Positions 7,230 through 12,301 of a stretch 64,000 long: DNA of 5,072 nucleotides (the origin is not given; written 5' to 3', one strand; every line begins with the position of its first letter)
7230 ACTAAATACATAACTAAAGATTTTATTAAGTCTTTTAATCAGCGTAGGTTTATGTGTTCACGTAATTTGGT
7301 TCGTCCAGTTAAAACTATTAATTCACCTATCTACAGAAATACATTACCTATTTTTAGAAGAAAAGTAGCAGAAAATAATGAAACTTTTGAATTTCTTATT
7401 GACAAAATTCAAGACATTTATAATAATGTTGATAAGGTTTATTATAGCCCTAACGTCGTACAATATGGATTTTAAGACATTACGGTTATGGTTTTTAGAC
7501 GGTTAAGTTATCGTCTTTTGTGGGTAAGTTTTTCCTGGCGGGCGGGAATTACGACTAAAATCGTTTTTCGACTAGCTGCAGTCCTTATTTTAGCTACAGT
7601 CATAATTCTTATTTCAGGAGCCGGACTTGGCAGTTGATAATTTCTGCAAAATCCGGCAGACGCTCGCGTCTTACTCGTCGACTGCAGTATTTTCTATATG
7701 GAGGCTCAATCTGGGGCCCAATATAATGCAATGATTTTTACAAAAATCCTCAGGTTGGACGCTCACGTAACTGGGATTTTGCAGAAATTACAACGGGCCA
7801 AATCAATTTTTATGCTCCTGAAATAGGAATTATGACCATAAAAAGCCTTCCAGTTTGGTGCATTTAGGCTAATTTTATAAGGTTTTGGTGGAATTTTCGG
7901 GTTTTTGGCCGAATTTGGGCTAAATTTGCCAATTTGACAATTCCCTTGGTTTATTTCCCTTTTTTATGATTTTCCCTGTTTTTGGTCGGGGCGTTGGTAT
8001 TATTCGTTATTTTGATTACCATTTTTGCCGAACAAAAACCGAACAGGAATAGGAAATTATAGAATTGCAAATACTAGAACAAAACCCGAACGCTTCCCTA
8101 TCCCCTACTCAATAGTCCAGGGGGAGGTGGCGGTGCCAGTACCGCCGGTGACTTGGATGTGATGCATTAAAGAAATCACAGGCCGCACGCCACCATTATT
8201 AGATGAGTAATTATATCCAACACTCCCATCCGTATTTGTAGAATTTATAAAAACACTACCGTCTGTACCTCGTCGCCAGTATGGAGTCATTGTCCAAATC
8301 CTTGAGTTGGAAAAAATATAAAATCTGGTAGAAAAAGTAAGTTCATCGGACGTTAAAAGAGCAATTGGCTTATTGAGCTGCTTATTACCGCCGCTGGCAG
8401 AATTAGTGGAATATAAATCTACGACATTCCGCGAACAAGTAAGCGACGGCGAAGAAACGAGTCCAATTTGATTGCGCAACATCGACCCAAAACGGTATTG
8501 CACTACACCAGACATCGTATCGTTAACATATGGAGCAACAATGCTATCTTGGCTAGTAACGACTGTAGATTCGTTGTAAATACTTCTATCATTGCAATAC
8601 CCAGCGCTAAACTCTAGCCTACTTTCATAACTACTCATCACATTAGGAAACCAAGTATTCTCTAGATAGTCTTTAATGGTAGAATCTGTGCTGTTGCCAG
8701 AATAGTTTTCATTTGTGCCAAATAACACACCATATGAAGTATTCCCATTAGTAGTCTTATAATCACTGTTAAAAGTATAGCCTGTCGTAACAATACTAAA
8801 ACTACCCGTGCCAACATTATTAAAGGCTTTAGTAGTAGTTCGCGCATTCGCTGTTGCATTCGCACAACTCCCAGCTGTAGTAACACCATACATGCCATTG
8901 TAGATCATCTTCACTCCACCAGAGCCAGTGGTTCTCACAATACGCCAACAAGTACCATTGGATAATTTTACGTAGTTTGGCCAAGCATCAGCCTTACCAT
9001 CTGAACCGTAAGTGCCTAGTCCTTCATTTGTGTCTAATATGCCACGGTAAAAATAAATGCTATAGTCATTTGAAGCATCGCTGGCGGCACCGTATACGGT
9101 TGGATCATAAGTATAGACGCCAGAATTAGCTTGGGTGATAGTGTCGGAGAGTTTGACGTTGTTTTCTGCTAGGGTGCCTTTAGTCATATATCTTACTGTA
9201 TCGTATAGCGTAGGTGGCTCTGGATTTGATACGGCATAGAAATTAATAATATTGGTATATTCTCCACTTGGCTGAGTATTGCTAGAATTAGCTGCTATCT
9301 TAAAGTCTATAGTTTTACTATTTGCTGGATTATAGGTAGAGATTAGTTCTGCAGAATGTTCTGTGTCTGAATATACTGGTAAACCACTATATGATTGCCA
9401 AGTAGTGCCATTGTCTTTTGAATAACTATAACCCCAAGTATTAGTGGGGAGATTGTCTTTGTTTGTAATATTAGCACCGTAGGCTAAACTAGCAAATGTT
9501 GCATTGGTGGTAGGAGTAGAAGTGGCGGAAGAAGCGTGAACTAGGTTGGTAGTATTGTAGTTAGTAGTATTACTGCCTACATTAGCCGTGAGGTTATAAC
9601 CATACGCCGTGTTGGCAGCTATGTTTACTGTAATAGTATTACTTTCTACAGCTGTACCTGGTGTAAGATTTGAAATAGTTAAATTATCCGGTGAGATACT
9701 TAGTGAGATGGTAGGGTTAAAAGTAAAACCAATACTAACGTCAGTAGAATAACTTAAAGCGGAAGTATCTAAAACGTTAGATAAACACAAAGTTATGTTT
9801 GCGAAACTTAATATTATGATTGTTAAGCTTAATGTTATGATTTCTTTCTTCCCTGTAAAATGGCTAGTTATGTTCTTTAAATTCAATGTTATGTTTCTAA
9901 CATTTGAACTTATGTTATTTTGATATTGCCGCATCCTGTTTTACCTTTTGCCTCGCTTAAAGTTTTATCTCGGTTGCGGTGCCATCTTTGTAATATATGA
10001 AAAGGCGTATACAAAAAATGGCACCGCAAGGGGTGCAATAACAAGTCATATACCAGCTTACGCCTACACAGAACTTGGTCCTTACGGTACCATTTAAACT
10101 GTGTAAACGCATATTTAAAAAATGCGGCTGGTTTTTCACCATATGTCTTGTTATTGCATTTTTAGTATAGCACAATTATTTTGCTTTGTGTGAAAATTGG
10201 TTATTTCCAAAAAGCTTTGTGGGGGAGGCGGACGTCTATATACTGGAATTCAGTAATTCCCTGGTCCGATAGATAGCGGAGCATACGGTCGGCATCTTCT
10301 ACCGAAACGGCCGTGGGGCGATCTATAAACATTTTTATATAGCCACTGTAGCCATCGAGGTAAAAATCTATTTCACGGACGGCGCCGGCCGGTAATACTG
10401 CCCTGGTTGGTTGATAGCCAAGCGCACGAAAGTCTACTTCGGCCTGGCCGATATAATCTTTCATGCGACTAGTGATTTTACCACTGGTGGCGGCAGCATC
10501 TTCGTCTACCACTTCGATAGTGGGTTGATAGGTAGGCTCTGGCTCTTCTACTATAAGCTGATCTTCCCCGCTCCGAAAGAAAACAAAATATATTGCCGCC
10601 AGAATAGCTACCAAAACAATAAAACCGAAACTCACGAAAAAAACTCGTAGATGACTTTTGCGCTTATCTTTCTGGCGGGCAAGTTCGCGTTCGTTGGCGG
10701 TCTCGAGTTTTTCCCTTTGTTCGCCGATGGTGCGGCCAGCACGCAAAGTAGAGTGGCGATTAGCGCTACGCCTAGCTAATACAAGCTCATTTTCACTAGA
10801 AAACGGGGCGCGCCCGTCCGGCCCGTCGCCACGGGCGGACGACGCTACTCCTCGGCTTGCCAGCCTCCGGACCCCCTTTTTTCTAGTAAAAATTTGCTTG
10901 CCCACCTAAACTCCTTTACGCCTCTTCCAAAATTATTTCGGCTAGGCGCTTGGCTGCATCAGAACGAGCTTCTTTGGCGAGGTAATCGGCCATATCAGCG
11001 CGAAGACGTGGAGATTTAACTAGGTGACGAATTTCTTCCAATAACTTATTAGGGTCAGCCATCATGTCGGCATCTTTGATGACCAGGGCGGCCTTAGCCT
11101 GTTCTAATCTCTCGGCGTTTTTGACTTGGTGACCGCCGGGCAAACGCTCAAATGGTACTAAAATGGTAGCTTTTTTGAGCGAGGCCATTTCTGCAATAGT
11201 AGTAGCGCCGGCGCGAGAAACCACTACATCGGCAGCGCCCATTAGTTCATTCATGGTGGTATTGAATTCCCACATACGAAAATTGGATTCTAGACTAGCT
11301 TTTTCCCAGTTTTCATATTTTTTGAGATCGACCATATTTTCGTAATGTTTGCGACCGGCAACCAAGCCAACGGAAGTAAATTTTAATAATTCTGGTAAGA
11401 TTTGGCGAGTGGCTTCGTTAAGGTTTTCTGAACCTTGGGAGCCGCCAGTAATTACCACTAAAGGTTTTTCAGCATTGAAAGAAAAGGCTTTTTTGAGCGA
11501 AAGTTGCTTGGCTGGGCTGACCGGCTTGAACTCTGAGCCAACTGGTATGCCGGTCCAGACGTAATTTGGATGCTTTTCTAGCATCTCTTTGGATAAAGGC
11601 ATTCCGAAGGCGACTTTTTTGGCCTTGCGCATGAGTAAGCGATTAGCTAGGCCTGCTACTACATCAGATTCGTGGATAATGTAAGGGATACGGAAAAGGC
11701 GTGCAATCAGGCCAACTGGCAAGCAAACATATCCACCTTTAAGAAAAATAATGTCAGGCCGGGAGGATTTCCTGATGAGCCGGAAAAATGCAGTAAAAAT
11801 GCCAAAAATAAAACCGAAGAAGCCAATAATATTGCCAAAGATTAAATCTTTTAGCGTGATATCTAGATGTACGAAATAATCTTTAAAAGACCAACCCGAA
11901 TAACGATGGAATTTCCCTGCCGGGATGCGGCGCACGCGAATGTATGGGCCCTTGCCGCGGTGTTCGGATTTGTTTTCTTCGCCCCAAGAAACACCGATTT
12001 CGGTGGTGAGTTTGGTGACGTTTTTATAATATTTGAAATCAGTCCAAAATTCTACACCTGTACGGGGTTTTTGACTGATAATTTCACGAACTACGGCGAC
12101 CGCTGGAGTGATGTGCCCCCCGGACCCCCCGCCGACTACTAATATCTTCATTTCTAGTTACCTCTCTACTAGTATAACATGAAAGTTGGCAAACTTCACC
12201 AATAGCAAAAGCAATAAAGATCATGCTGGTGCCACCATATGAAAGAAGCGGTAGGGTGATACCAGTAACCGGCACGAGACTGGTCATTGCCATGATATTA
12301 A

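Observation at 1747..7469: Apparently intact inovirus-like prophage in a Saccharimonadia genome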

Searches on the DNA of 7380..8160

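Call 31: search_rna_families(source=window, start=7380, end=8160, threshold=evalue, max_evalue=10, show_alignments=2)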
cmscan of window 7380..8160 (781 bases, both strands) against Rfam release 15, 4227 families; matches with E-value up to 10: 10.
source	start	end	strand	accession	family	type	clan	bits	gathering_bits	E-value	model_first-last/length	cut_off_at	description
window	7595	7842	+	RF04127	MIR8007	Gene; miRNA;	-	23.8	195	0.035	1-226/226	no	MIR8007 microRNA precursor family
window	7862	7884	+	RF01113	BMV3_UPD-PK3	Cis-reg;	-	19.3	36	4.4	1-23/23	no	Pseudoknot of upstream pseudoknot domain (UPD) of the 3'UTR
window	7963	8063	+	RF04099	MIR837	Gene; miRNA;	-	18.7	117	0.78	1-122/122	no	MIR837 microRNA precursor family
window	7384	7494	+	RF02776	SodC_thermometer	Cis-reg; thermoregulator;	-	18.7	125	7.9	1-93/93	no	SodC 5' UTR thermometer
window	7890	7944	+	RF03714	MIR774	Gene; miRNA;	-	15.7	80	7.3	26-73/98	no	MIR774 microRNA precursor family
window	7735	7836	+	RF02515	AfaR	Gene; sRNA;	-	15.4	100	5.1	1-234/234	no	AfaR small RNA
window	8040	8151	-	RF01431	snoR135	Gene; snRNA; snoRNA; HACA-box;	-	14.7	45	3.3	1-143/143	no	small nucleolar RNA snoR135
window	7970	8048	+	RF03402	mir-957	Gene; miRNA;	-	14.2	66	7.3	1-77/77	no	mir-957 microRNA precursor family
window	7392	7441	+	RF01402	STnc150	Gene; sRNA;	-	12.4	60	4.5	1-267/267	no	STnc150 Hfq binding RNA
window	7593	7676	+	RF01394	isrK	Gene; sRNA;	-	12.1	50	7.1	1-77/77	no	isrK Hfq binding RNA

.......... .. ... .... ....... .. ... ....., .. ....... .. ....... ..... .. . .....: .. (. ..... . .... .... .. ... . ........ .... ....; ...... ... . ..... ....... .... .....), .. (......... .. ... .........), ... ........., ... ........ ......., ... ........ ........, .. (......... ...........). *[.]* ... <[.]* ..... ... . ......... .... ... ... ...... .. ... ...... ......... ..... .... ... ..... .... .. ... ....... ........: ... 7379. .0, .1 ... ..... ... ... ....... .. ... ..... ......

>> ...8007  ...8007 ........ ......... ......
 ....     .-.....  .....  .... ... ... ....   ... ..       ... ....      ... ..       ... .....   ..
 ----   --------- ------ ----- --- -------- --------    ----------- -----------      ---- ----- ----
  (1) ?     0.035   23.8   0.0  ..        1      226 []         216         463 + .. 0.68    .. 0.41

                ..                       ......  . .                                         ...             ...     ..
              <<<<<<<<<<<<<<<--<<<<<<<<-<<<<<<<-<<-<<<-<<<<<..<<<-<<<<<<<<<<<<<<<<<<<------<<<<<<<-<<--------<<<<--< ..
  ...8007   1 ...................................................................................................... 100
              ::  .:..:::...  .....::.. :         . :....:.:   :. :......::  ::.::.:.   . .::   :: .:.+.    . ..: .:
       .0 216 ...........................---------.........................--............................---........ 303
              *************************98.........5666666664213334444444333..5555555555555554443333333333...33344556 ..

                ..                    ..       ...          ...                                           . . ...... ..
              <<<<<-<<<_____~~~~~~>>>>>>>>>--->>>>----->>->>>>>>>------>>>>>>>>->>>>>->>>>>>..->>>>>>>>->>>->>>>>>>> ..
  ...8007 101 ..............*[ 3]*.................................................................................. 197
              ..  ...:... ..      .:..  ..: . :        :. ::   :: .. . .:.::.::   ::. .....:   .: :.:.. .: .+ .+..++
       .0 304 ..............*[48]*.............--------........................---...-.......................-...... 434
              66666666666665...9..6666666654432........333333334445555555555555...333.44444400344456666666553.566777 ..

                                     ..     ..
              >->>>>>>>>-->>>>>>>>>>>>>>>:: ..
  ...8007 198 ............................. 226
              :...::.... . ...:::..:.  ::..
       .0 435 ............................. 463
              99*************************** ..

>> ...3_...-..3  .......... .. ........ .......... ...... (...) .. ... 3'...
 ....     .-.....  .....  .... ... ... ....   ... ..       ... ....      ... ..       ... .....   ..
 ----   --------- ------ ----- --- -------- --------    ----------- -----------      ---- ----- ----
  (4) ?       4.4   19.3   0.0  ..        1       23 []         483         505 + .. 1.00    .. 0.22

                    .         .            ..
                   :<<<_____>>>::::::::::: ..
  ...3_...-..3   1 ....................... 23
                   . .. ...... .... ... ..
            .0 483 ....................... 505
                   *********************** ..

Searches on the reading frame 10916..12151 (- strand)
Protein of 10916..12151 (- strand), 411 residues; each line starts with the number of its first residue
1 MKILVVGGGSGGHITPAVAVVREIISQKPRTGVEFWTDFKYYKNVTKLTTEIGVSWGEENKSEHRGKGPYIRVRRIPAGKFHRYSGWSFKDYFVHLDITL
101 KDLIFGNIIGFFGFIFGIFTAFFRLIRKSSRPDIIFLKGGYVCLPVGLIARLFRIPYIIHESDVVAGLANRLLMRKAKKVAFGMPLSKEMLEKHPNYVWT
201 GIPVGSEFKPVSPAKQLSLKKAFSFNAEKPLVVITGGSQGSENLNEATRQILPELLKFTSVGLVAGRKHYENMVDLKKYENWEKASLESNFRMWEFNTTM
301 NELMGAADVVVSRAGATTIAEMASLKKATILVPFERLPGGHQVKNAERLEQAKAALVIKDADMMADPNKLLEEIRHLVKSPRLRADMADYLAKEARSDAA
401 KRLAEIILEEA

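Call 110: search_protein_families(library=pfam, max_evalue=0.00001, proteins=[window:10916-12151:-])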
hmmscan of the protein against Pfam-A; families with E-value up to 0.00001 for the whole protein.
window:10916-12151:- (411 aa): 2 families
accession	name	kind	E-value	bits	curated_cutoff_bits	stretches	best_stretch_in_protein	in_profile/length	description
PF04101.22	Glyco_tran_28_C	-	1.6e-33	116.5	22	1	232-403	2-166/166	Glycosyltransferase family 28 C-terminal domain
PF03033.26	Glyco_transf_28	-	2.4e-18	67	26.2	1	3-181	1-138/139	Glycosyltransferase family 28 N-terminal domain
